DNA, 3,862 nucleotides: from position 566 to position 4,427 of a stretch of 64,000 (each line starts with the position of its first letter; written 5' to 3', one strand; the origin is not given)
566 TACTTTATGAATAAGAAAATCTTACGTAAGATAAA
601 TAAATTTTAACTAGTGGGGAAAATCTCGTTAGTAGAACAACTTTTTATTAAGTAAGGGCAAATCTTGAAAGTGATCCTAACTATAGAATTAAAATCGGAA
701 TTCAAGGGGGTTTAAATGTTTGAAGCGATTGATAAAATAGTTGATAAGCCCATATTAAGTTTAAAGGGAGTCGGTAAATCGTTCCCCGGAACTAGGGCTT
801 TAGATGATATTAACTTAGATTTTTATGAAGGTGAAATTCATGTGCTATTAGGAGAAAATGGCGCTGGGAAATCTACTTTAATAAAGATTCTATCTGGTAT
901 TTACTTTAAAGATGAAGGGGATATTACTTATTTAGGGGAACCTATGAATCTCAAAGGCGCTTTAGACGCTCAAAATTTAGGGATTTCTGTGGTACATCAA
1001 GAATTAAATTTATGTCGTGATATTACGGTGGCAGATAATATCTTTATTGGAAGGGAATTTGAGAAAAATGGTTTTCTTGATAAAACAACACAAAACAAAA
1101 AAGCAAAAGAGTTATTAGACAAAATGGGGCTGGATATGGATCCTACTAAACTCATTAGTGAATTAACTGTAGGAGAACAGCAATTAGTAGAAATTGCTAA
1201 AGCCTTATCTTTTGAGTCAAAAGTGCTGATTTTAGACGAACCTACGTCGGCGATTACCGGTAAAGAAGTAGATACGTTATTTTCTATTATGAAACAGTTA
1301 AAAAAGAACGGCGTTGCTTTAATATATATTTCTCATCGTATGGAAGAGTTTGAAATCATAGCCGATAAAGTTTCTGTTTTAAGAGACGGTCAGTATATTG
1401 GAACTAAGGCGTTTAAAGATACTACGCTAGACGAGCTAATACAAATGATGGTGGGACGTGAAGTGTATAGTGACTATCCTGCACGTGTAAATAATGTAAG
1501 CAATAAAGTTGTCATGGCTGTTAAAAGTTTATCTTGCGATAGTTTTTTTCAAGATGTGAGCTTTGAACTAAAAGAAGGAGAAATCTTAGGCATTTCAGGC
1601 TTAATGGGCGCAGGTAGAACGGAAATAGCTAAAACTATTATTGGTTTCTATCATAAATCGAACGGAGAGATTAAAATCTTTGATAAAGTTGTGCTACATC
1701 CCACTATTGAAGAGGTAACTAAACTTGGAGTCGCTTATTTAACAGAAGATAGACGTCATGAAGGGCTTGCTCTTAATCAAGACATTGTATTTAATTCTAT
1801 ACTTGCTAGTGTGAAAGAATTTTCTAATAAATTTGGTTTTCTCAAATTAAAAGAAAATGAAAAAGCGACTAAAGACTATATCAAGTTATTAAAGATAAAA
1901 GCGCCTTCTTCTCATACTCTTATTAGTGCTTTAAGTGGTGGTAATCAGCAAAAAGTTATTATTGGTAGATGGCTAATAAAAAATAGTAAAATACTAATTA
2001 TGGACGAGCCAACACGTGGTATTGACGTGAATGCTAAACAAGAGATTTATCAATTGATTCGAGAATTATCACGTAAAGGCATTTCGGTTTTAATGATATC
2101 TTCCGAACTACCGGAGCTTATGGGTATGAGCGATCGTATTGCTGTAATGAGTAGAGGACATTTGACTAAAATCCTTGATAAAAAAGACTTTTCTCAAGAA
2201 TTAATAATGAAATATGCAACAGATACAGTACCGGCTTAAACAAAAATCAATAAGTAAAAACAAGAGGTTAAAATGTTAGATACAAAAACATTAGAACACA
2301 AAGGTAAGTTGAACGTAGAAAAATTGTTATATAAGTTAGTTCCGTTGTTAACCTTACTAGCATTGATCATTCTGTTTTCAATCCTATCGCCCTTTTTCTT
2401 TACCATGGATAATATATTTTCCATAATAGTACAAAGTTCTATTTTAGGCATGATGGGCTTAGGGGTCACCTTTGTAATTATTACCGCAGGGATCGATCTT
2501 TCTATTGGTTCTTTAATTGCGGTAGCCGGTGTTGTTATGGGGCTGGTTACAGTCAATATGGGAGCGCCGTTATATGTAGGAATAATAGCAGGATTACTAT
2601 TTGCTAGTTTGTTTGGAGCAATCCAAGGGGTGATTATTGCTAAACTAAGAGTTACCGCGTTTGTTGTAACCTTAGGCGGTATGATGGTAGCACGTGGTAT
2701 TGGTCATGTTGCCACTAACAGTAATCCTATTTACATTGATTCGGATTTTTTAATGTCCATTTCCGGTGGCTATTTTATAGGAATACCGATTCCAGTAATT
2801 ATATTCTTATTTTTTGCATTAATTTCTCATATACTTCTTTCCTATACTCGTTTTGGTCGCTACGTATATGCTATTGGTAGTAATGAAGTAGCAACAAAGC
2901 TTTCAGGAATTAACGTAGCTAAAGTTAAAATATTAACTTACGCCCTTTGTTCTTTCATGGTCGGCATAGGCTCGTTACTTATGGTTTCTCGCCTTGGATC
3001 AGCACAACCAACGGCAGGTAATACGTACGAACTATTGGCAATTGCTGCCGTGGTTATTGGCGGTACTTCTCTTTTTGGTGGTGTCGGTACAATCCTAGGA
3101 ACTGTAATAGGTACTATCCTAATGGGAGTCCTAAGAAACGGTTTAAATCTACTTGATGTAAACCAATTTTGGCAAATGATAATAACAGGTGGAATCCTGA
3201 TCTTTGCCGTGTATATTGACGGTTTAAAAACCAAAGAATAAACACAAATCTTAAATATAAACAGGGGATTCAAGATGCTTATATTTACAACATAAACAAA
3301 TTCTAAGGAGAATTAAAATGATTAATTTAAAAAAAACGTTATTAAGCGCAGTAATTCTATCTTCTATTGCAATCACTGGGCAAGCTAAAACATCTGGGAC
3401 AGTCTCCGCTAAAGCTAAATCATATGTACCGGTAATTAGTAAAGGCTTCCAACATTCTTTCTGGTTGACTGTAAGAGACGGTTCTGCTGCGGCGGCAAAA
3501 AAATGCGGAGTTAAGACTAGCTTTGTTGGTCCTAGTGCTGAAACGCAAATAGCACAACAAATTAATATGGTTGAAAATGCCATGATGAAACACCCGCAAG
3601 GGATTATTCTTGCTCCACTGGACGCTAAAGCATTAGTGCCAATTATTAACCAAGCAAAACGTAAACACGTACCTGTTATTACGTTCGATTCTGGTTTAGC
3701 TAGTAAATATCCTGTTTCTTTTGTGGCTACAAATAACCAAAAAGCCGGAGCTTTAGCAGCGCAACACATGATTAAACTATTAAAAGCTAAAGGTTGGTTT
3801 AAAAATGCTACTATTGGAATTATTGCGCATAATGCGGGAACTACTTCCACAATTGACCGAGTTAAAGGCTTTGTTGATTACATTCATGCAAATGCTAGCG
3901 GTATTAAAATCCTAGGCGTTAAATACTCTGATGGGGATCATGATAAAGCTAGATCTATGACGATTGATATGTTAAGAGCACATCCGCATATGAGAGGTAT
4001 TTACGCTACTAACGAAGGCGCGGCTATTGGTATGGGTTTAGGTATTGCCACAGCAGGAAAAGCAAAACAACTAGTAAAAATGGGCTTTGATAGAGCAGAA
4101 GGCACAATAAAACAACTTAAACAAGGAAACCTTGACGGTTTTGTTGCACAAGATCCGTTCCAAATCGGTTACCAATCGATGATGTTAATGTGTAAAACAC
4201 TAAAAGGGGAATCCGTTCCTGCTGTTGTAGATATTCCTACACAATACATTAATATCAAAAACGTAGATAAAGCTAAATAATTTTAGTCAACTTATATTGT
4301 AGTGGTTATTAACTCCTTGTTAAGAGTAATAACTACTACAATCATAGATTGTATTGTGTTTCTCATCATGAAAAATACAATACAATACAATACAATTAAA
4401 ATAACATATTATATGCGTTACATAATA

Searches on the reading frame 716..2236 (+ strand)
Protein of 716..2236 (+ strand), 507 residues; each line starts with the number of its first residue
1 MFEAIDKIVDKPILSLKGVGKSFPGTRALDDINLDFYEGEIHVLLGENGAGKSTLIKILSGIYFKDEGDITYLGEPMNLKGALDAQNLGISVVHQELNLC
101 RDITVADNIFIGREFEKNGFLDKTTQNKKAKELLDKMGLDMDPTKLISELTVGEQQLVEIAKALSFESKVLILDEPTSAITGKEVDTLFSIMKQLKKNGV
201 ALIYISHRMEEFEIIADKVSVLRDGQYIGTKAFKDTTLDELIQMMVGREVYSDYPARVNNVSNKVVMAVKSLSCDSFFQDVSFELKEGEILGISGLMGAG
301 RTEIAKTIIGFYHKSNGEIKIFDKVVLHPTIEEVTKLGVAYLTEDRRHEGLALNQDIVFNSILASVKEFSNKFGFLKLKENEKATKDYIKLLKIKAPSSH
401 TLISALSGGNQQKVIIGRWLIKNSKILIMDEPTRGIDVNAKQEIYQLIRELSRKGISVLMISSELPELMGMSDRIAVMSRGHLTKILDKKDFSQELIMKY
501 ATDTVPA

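Call 12: search_protein_families(library=ncbifam, proteins=[window:716-2236:+], max_evalue=0.00001)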
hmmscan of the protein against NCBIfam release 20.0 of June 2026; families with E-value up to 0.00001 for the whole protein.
window:716-2236:+ (507 aa): 188 families (the best 25 are shown)
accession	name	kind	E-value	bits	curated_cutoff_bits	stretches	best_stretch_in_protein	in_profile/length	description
NF008030.0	PRK10762.1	equivalog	9.4e-168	559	745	1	11-501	2-491/501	ribose ABC transporter ATP-binding protein RbsA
NF008215.0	PRK10982.1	equivalog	1.1e-164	548.8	828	1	12-502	12-503/506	galactose/methyl galactoside ABC transporter ATP-binding protein MglA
NF010069.0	PRK13549.1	equivalog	2.6e-160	534.2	699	1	11-503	3-503/513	xylose ABC transporter ATP-binding protein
NF040905.2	GguA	equivalog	2.1e-153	511.3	810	1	13-500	1-499/500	multiple monosaccharide ABC transporter ATP-binding protein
NF008442.0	PRK11288.1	equivalog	2.4e-153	511.1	689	1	10-502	4-496/504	L-arabinose ABC transporter ATP-binding protein AraG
NF007253.0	PRK09700.1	equivalog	6.7e-147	490.1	772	1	11-502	3-507/510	D-allose ABC transporter ATP-binding protein AlsA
TIGR02633.1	xylG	equivalog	1.8e-138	462.1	723.65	1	14-501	2-499/500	D-xylose ABC transporter ATP-binding protein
NF041861.1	YtfR_transport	equivalog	5.9e-138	460.3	850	1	13-499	1-488/492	galactofuranose ABC transporter, ATP-binding protein YtfR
NF011967.0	PRK15439.1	equivalog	8.6e-122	407.1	586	1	9-502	7-500/510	autoinducer 2 ABC transporter ATP-binding protein LsrA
NF047930.1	ABC_ATP_B6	equivalog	7.7e-118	394.3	670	1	12-493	1-500/510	putative B6 ABC transporter ATP-binding protein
TIGR04406.1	LPS_export_lptB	equivalog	6.3e-60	202.4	240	2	14-235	2-221/239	LPS export ABC transporter ATP-binding protein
TIGR01188.1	drrA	subfamily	2.4e-58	197.8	312.45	2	21-265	1-234/302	daunorubicin resistance ABC transporter, ATP-binding protein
TIGR03864.1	PQQ_ABC_ATP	hypoth_equivalog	2.6e-57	194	302.25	2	14-228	2-211/236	ABC transporter, ATP-binding subunit, PQQ-dependent alcohol dehydrogenase system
TIGR03265.1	PhnT2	equivalog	3.6e-56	190.9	457.7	2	12-226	3-212/353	putative 2-aminoethylphosphonate ABC transporter ATP-binding protein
TIGR04521.1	ECF_ATPase_2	equivalog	1.8e-55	188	330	2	26-232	18-228/279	energy-coupling factor transporter ATPase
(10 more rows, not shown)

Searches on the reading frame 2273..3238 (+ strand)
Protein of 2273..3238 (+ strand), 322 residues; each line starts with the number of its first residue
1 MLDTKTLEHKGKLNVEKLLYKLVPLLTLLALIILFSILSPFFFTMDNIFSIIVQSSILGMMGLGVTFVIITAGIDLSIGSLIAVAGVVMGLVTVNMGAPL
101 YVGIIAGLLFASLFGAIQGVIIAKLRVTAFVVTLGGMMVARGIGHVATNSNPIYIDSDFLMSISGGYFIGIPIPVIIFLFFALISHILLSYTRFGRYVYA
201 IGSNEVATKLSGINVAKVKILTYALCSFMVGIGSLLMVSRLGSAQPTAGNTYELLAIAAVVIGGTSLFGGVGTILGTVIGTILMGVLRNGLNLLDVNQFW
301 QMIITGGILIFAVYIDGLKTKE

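Call 12: search_protein_families(library=ncbifam, proteins=[window:2273-3238:+], max_evalue=0.00001)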
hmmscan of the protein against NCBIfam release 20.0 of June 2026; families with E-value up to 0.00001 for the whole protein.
window:2273-3238:+ (322 aa): 11 families
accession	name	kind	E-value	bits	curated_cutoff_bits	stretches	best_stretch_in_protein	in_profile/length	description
NF007067.0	PRK09512.1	equivalog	6.6e-87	291.7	398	1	10-317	8-318/321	ribose ABC transporter permease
NF008441.0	PRK11285.1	equivalog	1.2e-64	218.5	378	1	9-321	17-328/333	L-arabinose ABC transporter permease AraH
NF007252.0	PRK09699.1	equivalog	7.7e-63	212.8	396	1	7-318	11-323/326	D-allose ABC transporter permease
NF040906.3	GguB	equivalog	9.8e-63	212.6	450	2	168-317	221-370/375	multiple monosaccharide ABC transporter permease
NF007014.0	PRK09478.1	equivalog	9.5e-50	169.8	386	1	25-319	19-331/336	galactose/methyl galactoside ABC transporter permease MglC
NF008630.0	PRK11618.1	equivalog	1e-46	159.7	363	1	24-313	8-306/331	galactofuranose ABC transporter, permease protein YjfF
NF011961.0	PRK15432.1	equivalog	1.6e-38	132.9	388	1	25-317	14-305/344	autoinducer 2 ABC transporter permease LsrC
NF011612.1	PRK15038.1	equivalog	1.2e-35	123.2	500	1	25-313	8-302/322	autoinducer 2 ABC transporter permease LsrD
NF041862.1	YtfT_transport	equivalog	2.4e-32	112.4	535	1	49-306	57-314/339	galactofuranose ABC transporter, ATP-binding protein YtfT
TIGR03408.1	urea_trans_UrtC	equivalog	4.2e-08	33.3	296.2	1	176-313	173-303/313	urea ABC transporter permease subunit UrtC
TIGR03409.1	urea_trans_UrtB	equivalog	3.8e-06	26.8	250.3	0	47-311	3-277/291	urea ABC transporter permease subunit UrtB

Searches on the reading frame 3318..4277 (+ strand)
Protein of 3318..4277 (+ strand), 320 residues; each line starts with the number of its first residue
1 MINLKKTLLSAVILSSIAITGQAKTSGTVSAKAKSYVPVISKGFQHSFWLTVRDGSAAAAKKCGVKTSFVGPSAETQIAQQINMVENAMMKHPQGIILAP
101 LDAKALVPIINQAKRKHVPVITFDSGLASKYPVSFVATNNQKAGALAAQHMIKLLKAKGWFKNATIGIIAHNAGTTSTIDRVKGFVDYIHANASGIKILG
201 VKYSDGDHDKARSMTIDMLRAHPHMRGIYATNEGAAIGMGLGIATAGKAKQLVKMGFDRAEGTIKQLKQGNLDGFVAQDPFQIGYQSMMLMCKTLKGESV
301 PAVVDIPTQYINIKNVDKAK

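Call 12: search_protein_families(library=ncbifam, proteins=[window:3318-4277:+], max_evalue=0.00001)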
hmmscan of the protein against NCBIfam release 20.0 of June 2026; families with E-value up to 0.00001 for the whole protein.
window:3318-4277:+ (320 aa): 13 families
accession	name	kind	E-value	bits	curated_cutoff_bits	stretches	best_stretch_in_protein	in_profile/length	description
NF007254.0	PRK09701.1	equivalog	2.1e-37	129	335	1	28-300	18-292/311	D-allose transporter substrate-binding protein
NF007936.0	PRK10653.1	equivalog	7.3e-34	117.4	337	1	8-308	9-290/295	ribose ABC transporter substrate-binding protein RbsB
NF052284.1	rhzpin_SBP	equivalog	1.4e-20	73.7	420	1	46-301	13-261/289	rhizopine catabolism ABC transporter substrate-binding protein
TIGR02637.1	RhaS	equivalog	2.6e-20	72.9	342.25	1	39-297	3-258/302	rhamnose ABC transporter substrate-binding protein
NF011937.0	PRK15408.1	equivalog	4.8e-14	52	384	1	26-301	19-289/340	autoinducer 2 ABC transporter substrate-binding protein LsrB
NF008185.0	PRK10936.1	equivalog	3.8e-13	49.1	200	1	26-318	39-322/346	TMAO reductase system periplasmic protein TorT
TIGR02634.1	xylF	equivalog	3.8e-12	46.4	389.55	1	43-272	7-232/302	D-xylose ABC transporter substrate-binding protein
NF040907.2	ChvE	equivalog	4.9e-12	45.7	460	1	73-160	35-123/324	multiple monosaccharide ABC transporter substrate-binding protein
NF041827.1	YtfQ_transport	equivalog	1e-10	41.1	510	1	57-248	48-238/320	galactofuranose ABC transporter, galactofuranose-binding protein YtfQ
NF047341.1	lactose_RbsR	equivalog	2.9e-10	40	382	1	74-300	99-311/331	ribose utilization transcriptional repressor RbsR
TIGR02955.1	TMAO_TorT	equivalog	1.8e-09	37.3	310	1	44-240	9-196/295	TMAO reductase system periplasmic protein TorT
NF007680.0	PRK10355.1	equivalog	2.2e-07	30.4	504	1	46-271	37-258/331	D-xylose ABC transporter substrate-binding protein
NF007449.0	PRK10014.1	subfamily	3.2e-06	26.4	310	1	72-249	103-268/342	Mal regulon transcriptional regulator MalI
